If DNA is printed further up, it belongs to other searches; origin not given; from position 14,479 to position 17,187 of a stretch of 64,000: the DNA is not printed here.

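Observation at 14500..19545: Low-GC island: two tandem paralogous ~800-aa polytopic membrane proteins of unknown function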

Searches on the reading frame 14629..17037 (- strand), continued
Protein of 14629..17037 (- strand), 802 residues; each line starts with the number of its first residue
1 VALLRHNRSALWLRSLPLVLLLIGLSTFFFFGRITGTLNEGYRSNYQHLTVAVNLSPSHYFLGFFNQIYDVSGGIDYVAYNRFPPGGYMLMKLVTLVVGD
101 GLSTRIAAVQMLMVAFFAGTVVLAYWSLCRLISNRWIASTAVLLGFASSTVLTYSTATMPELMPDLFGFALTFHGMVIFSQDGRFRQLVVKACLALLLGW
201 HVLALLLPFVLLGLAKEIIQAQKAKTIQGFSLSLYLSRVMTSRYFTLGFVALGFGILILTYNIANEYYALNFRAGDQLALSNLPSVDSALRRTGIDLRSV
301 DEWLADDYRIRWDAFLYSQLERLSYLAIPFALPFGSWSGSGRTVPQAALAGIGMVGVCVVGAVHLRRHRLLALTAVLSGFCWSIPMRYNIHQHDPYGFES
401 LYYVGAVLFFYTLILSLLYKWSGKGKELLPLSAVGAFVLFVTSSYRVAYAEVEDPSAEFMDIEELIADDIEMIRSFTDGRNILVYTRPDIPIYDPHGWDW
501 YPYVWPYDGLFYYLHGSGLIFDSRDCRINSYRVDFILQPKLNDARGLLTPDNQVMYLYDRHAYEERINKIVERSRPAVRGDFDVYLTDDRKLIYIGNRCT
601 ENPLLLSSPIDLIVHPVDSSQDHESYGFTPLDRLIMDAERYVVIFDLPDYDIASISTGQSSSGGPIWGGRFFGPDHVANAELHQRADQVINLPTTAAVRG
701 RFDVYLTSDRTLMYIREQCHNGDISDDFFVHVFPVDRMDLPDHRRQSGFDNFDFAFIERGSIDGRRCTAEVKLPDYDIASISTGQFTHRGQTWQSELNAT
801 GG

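Call 90: find_encoding_contigs(protein=P0038, flank=10000, max_places=3)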
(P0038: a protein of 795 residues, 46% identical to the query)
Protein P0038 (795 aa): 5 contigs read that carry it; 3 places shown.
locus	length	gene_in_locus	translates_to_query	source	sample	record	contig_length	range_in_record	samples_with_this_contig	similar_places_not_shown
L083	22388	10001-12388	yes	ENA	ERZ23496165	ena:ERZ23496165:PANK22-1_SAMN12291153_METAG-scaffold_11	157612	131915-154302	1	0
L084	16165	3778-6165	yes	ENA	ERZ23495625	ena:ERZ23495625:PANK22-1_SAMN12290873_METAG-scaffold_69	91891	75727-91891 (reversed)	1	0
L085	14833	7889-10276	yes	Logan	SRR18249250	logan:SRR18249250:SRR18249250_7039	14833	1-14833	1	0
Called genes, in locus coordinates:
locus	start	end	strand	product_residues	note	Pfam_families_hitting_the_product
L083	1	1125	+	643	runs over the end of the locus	PF00528:BPD_transp_1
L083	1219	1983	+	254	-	PF00005:ABC_tran, PF02463:SMC_N (faint), PF09818:ABC_ATPase (faint), PF13304:AAA_21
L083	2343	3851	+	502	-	PF03136:Pup_ligase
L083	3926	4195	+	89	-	PF05639:Pup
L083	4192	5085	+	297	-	PF00227:Proteasome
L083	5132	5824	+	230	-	PF00227:Proteasome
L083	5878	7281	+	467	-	PF03136:Pup_ligase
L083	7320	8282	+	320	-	PF13280:WYL, PF25583:WCX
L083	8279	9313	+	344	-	PF19187:HTH_PafC, PF13280:WYL, PF25583:WCX (weak)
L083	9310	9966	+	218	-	PF10502:Peptidase_S26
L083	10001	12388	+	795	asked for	-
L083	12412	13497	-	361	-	PF03009:GDPD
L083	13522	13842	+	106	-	PF02416:TatA_B_E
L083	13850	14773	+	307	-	PF00902:TatC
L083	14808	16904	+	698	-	PF04851:ResIII, PF00270:DEAD, PF22527:DEXQc_Suv3 (weak), PF00271:Helicase_C, PF08148:DSHCT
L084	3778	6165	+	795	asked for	-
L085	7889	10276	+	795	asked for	-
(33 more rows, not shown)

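Call 91: find_encoding_contigs(protein=P0014, flank=10000, max_places=2)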
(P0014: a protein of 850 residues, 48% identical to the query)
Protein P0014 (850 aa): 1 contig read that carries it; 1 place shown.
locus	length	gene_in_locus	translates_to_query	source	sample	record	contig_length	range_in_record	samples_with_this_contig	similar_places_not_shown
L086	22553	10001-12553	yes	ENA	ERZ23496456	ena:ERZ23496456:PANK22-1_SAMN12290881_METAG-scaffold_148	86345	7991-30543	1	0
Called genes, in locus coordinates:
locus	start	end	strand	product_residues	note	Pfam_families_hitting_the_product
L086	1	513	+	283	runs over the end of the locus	PF08659:KR, PF00106:adh_short, PF13561:adh_short_C2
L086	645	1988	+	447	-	PF13458:Peripla_BP_6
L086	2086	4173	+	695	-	PF02653:BPD_transp_2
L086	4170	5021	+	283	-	PF02463:SMC_N (weak), PF13476:AAA_23 (weak), PF13555:AAA_29 (weak), PF00005:ABC_tran, PF13304:AAA_21 (faint), PF12399:BCA_ABC_TP_C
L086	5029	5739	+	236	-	PF00005:ABC_tran, PF13304:AAA_21 (faint)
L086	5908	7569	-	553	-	PF20254:DMFA2_C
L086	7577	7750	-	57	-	-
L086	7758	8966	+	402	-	PF08240:ADH_N, PF16912:Glu_dehyd_C (weak), PF00107:ADH_zinc_N, PF13602:ADH_zinc_N_2 (weak)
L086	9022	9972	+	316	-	PF00491:Arginase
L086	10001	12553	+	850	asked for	-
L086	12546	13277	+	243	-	PF11716:MDMPI_N, PF07398:MDMPI_C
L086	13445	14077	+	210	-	-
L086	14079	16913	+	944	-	PF10101:DUF2339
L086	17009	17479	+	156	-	-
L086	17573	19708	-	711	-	PF00270:DEAD, PF04851:ResIII, PF22527:DEXQc_Suv3, PF12029:DUF3516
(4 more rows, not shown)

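Call 92: search_protein_families(library=pfam, proteins=[L021:14402-16093:-, L024:11195-13570:+, L026:13153-15747:+, L047:2839-5775:-, L065:14091-16397:+, L036:11878-13896:-, L048:2507-4663:+, L043:10199-11584:-, L027:10825-11919:-], max_evalue=0.01)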
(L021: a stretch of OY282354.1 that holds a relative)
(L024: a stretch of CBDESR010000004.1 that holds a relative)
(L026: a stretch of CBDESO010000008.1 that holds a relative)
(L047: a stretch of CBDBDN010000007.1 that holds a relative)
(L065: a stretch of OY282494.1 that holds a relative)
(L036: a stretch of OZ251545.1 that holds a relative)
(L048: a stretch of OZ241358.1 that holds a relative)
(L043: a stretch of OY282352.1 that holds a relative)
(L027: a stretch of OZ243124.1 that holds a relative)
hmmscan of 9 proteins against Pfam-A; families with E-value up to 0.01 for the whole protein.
L021:14402-16093:- (563 aa): 3 families
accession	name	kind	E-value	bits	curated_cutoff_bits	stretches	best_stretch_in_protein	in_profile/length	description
PF13472.12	Lipase_GDSL_2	-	1.1e-05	26.5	32.9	0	106-187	2-83/178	GDSL-like Lipase/Acylhydrolase family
PF00657.28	Lipase_GDSL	-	6.4e-05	23.6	23.6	0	103-183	1-93/208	GDSL-like Lipase/Acylhydrolase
PF16822.11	ALGX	-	0.00059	20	26.5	1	351-412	76-136/268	SGNH hydrolase-like domain, acetyltransferase AlgX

L024:11195-13570:+ (791 aa): 1 family
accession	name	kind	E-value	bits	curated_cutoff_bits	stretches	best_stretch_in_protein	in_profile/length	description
PF13231.12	PMT_2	-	0.00056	20.6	26.1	1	80-230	2-152/160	Dolichyl-phosphate-mannose-protein mannosyltransferase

L026:13153-15747:+ (864 aa): 0 families

L047:2839-5775:- (978 aa): 1 family
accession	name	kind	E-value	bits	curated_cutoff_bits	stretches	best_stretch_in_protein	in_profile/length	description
PF13231.12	PMT_2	-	0.009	16.7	26.1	1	129-285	3-160/160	Dolichyl-phosphate-mannose-protein mannosyltransferase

L065:14091-16397:+ (768 aa): 0 families

L036:11878-13896:- (672 aa): 1 family
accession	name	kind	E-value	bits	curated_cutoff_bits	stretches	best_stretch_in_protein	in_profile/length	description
PF14264.12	Glucos_trans_II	-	2.1e-08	34.1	30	1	73-399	3-315/317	Glucosyl transferase GtrII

L048:2507-4663:+ (718 aa): 0 families

L043:10199-11584:- (461 aa): 0 families

L027:10825-11919:- (364 aa): 0 families
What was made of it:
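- The C-terminal module is shared with GtrII-like cores and with a sub-threshold SGNH/AlgX-like match, families that act on polysaccharides (call 92).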

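Call 101: search_protein_families(library=padloc, proteins=[window:14629-17037:-], max_evalue=0.01)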
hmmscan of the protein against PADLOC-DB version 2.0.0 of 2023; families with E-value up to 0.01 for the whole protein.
window:14629-17037:- (802 aa): 0 families
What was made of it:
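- On Known anti-phage defence systems (PADLOC-DB): Zero families at E up to 0.01 for both proteins (call 101).
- There are no PADLOC hits (call 101).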

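Call 102: search_protein_families(library=phrogs, proteins=[window:14629-17037:-], max_evalue=0.01)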
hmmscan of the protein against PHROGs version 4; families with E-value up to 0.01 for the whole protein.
window:14629-17037:- (802 aa): 0 families

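Call 107: fold_search(model_id=the predicted structure, library=viral)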
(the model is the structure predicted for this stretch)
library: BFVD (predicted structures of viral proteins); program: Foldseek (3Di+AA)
matches with E <= 10: 409; with E <= 0.001: 1
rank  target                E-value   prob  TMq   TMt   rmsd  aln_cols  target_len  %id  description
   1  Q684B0                9.1e-05  1.00  0.35  0.45  12.6       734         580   11  (no name in the UniProt tables at hand)
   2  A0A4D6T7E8            6.0e-03  0.91  0.08  0.20  16.7       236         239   10  (no name in the UniProt tables at hand)
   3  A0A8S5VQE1            1.0e-02  0.85  0.08  0.11  17.6       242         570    8  (no name in the UniProt tables at hand)
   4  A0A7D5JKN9            1.0e-02  0.69  0.08  0.18  20.0       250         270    8  (no name in the UniProt tables at hand)
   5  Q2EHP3                1.6e-02  0.75  0.10  0.16  17.7       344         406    8  M3 protein [Murine herpesvirus strain 72]
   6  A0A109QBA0            1.8e-02  0.77  0.07  0.11  18.2       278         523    7  Envelope glycoprotein [Vespertilionid gammaherpesvirus 1]
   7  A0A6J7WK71            1.9e-02  0.97  0.10  0.08  14.0       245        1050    8  Uncharacterized protein [uncultured Caudovirales phage]
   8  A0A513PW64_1          2.2e-02  0.84  0.08  0.05  14.9       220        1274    8  Big-1 domain-containing protein [Vibrio phage 2 TSL-2019]
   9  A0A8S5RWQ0            2.5e-02  0.60  0.08  0.14  19.6       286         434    9  Glycine-rich domain-containing protein [Siphoviridae sp. ct0Go27]
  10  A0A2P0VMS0            4.6e-02  0.72  0.09  0.09  18.6       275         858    9  Putative galactose-binding domain-containing protein [Tetraselmis virus 1]
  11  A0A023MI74            4.6e-02  0.44  0.09  0.08  24.8       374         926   10  Enhancin [Agrotis segetum granulosis virus]
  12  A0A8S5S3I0            5.0e-02  1.00  0.23  0.23   9.6       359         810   13  Uncharacterized protein [Siphoviridae sp. ctBLh2]
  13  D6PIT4                6.5e-02  0.75  0.10  0.16  14.8       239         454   11  (no name in the UniProt tables at hand)
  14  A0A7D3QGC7            6.5e-02  0.15  0.09  0.13  26.4       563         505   11  (no name in the UniProt tables at hand)
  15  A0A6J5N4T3            6.7e-02  0.54  0.10  0.07  18.3       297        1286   10  Tip attachment protein J [uncultured Caudovirales phage]
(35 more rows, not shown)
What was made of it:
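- Tried and rejected: The BFVD viral fold search was uninformative (call 107).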
